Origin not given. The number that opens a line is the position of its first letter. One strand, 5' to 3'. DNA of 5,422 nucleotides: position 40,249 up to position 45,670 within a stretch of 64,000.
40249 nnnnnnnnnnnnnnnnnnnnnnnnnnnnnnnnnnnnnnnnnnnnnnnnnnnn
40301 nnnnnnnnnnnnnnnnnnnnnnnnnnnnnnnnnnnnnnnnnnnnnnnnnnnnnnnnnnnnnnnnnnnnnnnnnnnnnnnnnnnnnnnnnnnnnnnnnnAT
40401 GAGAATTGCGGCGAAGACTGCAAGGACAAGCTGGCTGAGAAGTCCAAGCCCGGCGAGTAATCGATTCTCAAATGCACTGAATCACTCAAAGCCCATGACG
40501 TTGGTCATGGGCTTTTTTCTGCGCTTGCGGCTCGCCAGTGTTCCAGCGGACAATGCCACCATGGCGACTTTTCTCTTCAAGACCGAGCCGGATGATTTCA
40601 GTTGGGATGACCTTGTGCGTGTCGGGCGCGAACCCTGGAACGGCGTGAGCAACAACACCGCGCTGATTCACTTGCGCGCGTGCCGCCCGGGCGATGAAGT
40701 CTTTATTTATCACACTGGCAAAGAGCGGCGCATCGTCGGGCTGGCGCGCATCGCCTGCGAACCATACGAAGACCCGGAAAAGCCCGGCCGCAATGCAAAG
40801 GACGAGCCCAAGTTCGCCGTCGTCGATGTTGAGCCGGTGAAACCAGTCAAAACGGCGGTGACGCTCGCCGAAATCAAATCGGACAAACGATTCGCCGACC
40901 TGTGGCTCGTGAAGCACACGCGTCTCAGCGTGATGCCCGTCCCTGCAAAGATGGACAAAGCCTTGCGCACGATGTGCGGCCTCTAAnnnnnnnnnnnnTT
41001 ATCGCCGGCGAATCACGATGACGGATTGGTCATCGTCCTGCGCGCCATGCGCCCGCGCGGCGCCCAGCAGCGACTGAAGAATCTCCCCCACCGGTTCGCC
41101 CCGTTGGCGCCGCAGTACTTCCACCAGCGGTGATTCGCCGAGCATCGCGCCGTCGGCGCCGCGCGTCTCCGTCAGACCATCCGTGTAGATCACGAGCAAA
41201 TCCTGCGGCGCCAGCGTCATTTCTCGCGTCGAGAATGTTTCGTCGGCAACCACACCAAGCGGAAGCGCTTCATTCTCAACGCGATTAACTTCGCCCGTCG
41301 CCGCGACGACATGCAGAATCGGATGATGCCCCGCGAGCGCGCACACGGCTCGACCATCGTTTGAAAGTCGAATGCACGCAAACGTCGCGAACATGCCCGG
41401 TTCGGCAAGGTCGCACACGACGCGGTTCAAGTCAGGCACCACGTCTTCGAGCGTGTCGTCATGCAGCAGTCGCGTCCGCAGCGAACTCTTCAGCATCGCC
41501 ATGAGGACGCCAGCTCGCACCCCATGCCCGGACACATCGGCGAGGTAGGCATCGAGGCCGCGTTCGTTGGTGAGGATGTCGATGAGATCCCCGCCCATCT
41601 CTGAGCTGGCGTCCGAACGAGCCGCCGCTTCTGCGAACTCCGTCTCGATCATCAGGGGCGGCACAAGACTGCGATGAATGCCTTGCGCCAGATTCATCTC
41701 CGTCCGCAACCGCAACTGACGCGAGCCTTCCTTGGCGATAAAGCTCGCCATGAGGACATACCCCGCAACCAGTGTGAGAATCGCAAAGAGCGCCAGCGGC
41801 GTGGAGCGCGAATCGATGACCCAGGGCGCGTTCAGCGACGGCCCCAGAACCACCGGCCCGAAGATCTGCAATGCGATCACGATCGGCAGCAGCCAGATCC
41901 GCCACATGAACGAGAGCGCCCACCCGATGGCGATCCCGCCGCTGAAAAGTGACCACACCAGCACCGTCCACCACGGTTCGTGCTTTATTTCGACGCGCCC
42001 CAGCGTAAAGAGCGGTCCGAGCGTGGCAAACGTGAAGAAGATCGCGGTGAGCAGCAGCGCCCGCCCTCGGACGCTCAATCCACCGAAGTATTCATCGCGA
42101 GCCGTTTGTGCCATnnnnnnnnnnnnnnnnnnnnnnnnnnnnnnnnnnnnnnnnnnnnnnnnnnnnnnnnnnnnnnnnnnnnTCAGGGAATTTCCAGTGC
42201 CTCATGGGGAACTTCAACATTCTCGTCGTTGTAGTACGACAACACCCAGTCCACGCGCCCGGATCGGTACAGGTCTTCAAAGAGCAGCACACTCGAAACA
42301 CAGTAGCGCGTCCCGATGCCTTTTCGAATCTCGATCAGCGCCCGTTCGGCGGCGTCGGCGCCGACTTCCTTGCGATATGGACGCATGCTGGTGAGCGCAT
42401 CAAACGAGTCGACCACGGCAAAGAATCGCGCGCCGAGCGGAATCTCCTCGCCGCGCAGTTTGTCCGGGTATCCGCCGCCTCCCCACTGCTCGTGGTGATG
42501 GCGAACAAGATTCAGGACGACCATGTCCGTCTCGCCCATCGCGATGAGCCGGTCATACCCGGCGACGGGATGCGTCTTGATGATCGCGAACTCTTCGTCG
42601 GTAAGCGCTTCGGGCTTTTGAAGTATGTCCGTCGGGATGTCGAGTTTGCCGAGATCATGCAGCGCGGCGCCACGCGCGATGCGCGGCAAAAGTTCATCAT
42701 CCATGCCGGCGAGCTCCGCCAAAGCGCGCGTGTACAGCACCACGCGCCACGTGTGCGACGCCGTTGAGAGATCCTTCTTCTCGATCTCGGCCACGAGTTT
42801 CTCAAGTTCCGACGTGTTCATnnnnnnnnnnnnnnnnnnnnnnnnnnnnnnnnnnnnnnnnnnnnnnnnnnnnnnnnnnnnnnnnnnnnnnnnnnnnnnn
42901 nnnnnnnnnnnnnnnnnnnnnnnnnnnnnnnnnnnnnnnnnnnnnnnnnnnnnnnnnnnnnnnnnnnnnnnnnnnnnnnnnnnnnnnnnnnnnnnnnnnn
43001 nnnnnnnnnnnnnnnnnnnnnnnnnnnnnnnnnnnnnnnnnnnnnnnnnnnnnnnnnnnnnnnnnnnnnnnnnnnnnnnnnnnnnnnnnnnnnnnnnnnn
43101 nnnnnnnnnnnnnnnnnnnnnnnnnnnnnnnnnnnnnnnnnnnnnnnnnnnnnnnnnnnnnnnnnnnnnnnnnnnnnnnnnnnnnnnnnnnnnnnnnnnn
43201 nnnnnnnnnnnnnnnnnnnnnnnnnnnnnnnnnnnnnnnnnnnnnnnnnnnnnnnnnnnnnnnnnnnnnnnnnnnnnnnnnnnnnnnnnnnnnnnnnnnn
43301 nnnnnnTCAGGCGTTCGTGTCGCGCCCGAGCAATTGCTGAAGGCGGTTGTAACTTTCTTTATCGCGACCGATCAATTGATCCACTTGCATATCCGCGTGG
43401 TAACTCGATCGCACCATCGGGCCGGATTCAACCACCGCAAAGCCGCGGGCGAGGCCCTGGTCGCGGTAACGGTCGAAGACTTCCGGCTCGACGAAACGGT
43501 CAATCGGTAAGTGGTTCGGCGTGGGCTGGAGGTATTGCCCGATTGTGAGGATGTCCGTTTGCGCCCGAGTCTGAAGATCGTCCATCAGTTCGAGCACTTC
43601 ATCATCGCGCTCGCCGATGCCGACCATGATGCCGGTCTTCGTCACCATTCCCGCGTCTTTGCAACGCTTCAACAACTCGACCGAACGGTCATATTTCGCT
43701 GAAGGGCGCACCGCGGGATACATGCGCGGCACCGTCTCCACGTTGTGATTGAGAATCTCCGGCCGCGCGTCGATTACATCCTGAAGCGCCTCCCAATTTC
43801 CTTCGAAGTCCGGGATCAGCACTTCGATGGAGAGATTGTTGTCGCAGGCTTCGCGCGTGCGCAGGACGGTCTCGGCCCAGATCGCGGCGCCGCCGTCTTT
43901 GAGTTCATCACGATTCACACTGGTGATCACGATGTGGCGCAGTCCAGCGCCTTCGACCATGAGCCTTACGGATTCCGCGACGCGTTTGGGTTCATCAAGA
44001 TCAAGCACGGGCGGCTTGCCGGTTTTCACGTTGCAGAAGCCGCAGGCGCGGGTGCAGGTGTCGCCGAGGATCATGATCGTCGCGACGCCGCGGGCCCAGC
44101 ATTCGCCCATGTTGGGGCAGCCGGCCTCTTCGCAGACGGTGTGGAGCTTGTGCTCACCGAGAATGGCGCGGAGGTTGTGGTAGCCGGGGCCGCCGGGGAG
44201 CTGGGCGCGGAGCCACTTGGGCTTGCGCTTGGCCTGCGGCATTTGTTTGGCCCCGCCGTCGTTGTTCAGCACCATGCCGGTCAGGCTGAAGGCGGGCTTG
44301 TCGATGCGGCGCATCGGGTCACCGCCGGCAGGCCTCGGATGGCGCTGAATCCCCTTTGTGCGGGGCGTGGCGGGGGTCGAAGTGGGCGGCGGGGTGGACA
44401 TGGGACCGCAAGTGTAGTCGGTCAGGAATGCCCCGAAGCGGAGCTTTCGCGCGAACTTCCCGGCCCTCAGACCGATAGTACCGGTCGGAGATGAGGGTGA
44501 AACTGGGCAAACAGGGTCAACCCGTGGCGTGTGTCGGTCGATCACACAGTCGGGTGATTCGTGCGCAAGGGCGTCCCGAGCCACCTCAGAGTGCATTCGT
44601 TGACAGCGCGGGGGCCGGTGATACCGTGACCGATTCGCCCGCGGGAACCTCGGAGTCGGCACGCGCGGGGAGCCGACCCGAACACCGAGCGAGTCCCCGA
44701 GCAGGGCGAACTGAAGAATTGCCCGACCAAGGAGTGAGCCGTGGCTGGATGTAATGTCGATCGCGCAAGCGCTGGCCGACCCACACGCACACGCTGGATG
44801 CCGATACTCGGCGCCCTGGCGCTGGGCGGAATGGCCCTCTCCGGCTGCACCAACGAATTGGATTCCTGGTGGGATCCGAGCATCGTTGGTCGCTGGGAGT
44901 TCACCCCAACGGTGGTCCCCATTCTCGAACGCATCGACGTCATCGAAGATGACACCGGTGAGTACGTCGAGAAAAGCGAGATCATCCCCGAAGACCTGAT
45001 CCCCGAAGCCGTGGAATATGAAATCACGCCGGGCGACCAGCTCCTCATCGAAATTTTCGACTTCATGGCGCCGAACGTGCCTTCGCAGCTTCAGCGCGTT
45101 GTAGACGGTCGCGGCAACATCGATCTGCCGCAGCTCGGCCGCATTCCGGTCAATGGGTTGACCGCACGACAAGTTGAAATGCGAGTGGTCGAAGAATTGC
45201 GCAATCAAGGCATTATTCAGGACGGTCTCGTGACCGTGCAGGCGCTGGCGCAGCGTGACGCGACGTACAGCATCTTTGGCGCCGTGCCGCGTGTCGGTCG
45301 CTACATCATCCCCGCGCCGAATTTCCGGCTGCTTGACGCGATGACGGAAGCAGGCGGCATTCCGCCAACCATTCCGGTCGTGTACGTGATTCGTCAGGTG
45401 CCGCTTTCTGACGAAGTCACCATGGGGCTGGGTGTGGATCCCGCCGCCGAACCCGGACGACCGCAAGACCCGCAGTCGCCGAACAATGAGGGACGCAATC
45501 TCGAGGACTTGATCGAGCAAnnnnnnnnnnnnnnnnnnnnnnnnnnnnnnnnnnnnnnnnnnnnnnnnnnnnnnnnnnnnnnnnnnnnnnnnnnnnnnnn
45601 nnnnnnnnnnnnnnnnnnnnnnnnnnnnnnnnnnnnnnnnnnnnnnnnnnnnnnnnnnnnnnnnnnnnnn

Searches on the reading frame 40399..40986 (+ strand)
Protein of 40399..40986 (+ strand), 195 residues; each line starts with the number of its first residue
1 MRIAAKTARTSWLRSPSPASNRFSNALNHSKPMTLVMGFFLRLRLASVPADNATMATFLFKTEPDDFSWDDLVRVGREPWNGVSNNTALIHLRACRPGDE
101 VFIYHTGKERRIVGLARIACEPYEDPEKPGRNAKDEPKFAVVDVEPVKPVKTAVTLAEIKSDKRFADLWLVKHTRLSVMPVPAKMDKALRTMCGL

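Call 50: search_protein_families(library=pfam, proteins=[window:40399-40986:+], max_evalue=0.001)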
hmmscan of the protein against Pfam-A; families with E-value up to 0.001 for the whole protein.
window:40399-40986:+ (195 aa): 1 family
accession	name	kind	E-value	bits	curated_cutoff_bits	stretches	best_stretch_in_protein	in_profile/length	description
PF01878.24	EVE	-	1.2e-35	123.1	23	1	57-185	2-138/145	EVE domain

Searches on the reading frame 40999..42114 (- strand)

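Call 50: search_protein_families(library=pfam, proteins=[window:40999-42114:-], max_evalue=0.001)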
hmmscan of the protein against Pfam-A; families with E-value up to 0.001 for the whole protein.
window:40999-42114:- (371 aa): 1 family
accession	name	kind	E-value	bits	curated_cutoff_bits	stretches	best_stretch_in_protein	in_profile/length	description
PF07228.17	SpoIIE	-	4.4e-43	147.9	25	1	185-371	3-192/192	Stage II sporulation protein E (SpoIIE)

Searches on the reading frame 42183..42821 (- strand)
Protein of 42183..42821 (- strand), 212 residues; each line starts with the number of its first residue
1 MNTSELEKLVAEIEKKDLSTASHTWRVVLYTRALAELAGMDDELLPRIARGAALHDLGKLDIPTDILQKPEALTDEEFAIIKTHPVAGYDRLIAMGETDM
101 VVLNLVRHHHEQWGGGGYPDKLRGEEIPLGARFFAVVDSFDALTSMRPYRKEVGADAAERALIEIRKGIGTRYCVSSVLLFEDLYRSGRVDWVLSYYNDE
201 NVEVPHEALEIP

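Call 50: search_protein_families(library=pfam, proteins=[window:42183-42821:-], max_evalue=0.001)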
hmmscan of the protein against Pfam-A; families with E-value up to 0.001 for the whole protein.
window:42183-42821:- (212 aa): 2 families
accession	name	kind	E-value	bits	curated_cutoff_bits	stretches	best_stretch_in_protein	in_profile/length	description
PF13487.12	HD_5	-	9.1e-28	97.6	27.2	1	14-163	8-159/170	HD domain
PF01966.28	HD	-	1.4e-17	64.4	22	1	21-142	2-115/116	HD domain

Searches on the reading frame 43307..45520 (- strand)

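Call 50: search_protein_families(library=pfam, proteins=[window:43307-45520:-], max_evalue=0.001)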
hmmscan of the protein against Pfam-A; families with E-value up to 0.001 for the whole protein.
window:43307-45520:- (737 aa): 2 families
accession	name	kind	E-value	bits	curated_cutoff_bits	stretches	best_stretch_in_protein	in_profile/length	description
PF04055.27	Radical_SAM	-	1e-19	71.7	29.5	1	483-649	1-166/166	Radical SAM superfamily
PF16881.10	LIAS_N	-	4.2e-08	34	27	1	426-468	54-96/96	N-terminal domain of lipoyl synthase of Radical_SAM family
